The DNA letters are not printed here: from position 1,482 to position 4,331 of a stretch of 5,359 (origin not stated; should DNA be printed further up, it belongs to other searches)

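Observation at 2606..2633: Homopolymeric G tracts in the usher coding strand (8 then 6 within 28 bp)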

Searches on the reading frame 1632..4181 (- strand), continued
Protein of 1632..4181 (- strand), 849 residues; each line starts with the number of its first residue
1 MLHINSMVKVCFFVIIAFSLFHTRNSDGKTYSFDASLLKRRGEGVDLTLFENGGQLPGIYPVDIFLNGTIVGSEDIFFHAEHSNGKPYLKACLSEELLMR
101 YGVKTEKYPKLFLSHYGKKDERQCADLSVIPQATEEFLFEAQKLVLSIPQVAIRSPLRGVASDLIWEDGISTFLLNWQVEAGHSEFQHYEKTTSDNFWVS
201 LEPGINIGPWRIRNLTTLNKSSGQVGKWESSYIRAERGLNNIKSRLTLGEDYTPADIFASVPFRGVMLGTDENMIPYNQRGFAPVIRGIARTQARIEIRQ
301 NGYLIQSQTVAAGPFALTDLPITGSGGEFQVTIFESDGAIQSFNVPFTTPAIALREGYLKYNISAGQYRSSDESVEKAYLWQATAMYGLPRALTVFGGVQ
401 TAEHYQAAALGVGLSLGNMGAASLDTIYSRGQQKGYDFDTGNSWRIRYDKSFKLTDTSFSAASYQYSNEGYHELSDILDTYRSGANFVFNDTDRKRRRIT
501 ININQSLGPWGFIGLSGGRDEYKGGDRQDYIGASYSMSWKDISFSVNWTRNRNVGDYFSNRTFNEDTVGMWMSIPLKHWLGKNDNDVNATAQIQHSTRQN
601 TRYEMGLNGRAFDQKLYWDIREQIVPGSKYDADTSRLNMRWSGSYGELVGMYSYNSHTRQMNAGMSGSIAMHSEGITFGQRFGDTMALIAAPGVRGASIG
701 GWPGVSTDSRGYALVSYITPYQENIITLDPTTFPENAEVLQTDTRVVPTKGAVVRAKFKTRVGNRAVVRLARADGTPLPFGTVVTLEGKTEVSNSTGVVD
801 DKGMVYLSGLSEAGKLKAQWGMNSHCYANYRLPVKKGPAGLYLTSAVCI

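Call 43: list_cluster_members(proteins=[P0001, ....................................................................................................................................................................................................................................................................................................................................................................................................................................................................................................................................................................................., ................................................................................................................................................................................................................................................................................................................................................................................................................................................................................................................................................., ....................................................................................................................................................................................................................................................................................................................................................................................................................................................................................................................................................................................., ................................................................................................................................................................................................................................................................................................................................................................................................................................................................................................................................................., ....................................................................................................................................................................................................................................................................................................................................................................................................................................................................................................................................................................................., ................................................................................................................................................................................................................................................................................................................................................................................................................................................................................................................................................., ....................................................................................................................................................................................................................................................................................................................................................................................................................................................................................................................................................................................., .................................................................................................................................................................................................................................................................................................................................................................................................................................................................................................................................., window:1635-4163:-])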
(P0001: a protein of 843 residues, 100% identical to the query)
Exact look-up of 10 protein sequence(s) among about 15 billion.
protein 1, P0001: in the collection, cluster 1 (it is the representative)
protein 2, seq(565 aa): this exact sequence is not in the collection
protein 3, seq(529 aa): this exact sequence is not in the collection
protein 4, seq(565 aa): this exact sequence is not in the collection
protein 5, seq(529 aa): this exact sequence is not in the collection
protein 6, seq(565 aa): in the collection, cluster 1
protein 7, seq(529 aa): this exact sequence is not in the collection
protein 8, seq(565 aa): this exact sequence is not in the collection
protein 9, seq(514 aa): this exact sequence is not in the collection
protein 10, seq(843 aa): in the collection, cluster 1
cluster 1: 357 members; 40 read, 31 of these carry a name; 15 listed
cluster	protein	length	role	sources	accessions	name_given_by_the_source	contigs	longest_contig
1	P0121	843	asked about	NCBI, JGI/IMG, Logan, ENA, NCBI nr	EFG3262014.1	aggregative adherence fimbria 3 usher protein Agg3C [Escherichia coli]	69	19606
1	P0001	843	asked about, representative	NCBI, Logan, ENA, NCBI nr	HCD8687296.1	TPA: aggregative adherence fimbria 3 usher protein Agg3C [Escherichia coli] | aggregative adherence fimbria 3 usher protein Agg3C [Escherichia coli]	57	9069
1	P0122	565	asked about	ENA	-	-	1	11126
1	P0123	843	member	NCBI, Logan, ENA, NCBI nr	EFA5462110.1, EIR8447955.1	aggregative adherence fimbria 3 usher protein Agg3C [Escherichia coli]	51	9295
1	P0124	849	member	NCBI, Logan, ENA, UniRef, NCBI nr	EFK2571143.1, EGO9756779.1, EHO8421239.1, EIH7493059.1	aggregative adherence fimbria 3 usher protein Agg3C [Escherichia coli] | aggregative adherence fimbria 3 usher protein Agg3C n=1 Tax=Escherichia coli TaxID=562 ...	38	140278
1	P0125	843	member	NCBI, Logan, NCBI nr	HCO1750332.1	TPA: aggregative adherence fimbria 3 usher protein Agg3C [Escherichia coli] | aggregative adherence fimbria 3 usher protein Agg3C [Escherichia coli]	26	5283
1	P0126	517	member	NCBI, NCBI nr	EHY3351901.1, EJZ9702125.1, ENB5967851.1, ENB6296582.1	aggregative adherence fimbria 3 usher protein Agg3C, partial [Escherichia coli] | aggregative adherence fimbria 3 usher protein Agg3C [Escherichia coli]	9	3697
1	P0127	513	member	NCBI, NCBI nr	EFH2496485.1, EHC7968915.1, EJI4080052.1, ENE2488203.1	TPA: aggregative adherence fimbria 3 usher protein Agg3C, partial [Escherichia coli] | aggregative adherence fimbria 3 usher protein Agg3C [Escherichia coli]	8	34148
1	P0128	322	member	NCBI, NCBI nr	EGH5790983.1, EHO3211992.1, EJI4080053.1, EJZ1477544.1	aggregative adherence fimbria 3 usher protein Agg3C, partial [Escherichia coli] | aggregative adherence fimbria 3 usher protein Agg3C [Escherichia coli]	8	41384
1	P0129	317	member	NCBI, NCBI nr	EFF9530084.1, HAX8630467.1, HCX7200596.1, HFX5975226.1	TPA: aggregative adherence fimbria 3 usher protein Agg3C, partial [Escherichia coli] | aggregative adherence fimbria 3 usher protein Agg3C [Escherichia coli]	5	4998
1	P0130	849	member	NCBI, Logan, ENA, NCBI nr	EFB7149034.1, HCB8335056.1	aggregative adherence fimbria 3 usher protein Agg3C [Escherichia coli]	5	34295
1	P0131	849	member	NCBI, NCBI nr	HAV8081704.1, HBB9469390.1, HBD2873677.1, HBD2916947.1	TPA: aggregative adherence fimbria 3 usher protein Agg3C [Escherichia coli] | aggregative adherence fimbria 3 usher protein Agg3C [Escherichia coli]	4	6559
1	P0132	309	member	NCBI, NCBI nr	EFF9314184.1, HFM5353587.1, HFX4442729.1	TPA: aggregative adherence fimbria 3 usher protein Agg3C, partial [Escherichia coli] | aggregative adherence fimbria 3 usher protein Agg3C [Escherichia coli]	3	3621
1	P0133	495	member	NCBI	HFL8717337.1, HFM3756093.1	TPA: aggregative adherence fimbria 3 usher protein Agg3C, partial [Escherichia coli]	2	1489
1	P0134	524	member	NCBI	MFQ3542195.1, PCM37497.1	aggregative adherence fimbria 3 usher protein Agg3C, partial [Escherichia coli]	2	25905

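Call 45: find_encoding_contigs(protein=P0122, flank=6000, max_places=6)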
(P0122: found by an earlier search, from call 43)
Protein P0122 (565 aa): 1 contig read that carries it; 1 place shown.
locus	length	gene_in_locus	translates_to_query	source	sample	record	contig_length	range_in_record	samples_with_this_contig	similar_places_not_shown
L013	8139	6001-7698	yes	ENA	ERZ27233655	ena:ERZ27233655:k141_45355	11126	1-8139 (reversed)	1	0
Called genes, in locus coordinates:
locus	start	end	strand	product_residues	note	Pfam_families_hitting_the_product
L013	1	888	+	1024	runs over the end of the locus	PF02382:RTX, PF00353:HemolysinCabind, PF08339:RTX_C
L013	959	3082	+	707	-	PF03412:Peptidase_C39, PF00664:ABC_membrane, PF00005:ABC_tran, PF02463:SMC_N (faint)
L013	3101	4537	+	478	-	PF25917:BSH_RND (weak), PF25984:BSH_YknX (weak), PF25988:HH_CyaD (weak), PF25994:HH_AprE (weak), PF26002:Beta-barrel_AprE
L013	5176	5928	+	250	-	PF00345:PapD_N, PF02753:PapD_C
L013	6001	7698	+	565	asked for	PF13954:PapC_N, PF00577:Usher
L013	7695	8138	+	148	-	?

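Call 48: find_encoding_contigs(protein=P0134, flank=300, max_places=4)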
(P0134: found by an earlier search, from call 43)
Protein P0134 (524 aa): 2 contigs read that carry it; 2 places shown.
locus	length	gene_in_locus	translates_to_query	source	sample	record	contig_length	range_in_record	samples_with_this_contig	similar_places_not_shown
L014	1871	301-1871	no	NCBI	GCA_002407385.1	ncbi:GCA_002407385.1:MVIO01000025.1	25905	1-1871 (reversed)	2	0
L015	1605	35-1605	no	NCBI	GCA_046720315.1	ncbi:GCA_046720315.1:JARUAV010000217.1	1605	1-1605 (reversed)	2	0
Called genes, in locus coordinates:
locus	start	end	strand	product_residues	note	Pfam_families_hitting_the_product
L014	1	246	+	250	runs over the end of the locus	PF00345:PapD_N, PF02753:PapD_C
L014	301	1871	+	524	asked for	PF13954:PapC_N, PF00577:Usher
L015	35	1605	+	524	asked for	PF13954:PapC_N, PF00577:Usher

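Call 49: find_encoding_contigs(protein=P0126, flank=300, max_places=10)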
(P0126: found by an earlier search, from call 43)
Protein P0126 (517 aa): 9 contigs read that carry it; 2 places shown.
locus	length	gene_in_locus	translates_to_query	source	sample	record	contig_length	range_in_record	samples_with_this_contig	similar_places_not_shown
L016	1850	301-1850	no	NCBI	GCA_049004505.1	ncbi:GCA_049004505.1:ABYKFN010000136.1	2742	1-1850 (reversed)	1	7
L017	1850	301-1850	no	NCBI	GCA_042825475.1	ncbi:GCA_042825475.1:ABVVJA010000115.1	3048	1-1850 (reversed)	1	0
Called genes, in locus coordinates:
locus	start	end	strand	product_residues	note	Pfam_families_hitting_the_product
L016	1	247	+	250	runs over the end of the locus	PF00345:PapD_N, PF02753:PapD_C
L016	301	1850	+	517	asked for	PF13954:PapC_N, PF00577:Usher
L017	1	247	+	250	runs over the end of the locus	PF00345:PapD_N, PF02753:PapD_C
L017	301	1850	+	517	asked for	PF13954:PapC_N, PF00577:Usher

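Call 50: find_encoding_contigs(protein=P0128, flank=300, max_places=10)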
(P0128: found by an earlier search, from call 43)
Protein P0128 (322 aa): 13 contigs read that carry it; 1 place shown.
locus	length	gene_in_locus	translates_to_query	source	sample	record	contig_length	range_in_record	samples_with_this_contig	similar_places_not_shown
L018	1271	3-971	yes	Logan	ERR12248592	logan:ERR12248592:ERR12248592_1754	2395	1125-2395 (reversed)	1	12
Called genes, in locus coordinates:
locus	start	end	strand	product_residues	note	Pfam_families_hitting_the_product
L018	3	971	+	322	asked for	PF00577:Usher, PF13953:PapC_C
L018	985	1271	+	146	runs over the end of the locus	PF05775:AfaD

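Call 55: search_solved_structures(query=window:1632-4181:-, max_evalue=1e-10, show_alignments=0)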
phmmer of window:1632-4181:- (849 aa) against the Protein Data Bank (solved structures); distinct sequences matched with E-value up to 1e-10: 12.
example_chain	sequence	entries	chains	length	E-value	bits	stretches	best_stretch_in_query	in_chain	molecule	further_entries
6e14_D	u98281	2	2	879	2.6e-140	472.1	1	13-846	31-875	Fimbrial biogenesis outer membrane usher protein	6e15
9bog_D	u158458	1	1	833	2.1e-139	469.2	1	45-846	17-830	Outer membrane usher protein FimD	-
3rfz_B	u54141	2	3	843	2.2e-139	469.1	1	45-846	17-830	Outer membrane usher protein, type 1 fimbrial synthesis | Outer membrane usher protein FimD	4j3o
9fw9_D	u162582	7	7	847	2.2e-139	469.1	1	45-846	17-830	Outer membrane usher protein FimD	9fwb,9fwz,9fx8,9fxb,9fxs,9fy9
3ohn_A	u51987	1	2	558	1.1e-76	261.7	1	158-676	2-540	Outer membrane usher protein FimD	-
7lhg_C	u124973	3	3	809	2.5e-60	207.6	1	43-829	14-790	P fimbrial usher protein PapC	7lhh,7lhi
6cd2_C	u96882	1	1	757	3.7e-42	147.5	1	166-533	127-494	Outer membrane usher protein PapC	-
2vqi_A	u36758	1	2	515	1.3e-38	135.7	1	166-534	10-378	OUTER MEMBRANE USHER PROTEIN PAPC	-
3fip_A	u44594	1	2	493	1.1e-36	129.4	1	187-533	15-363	Outer membrane usher protein papC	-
3fcg_A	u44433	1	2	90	4.3e-28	100.9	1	269-357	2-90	F1 capsule-anchoring protein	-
4b0e_A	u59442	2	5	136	1.6e-24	89.1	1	31-169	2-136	F1 CAPSULE-ANCHORING PROTEIN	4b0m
2xet_A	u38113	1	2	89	8.5e-14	53.6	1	763-849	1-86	F1 CAPSULE-ANCHORING PROTEIN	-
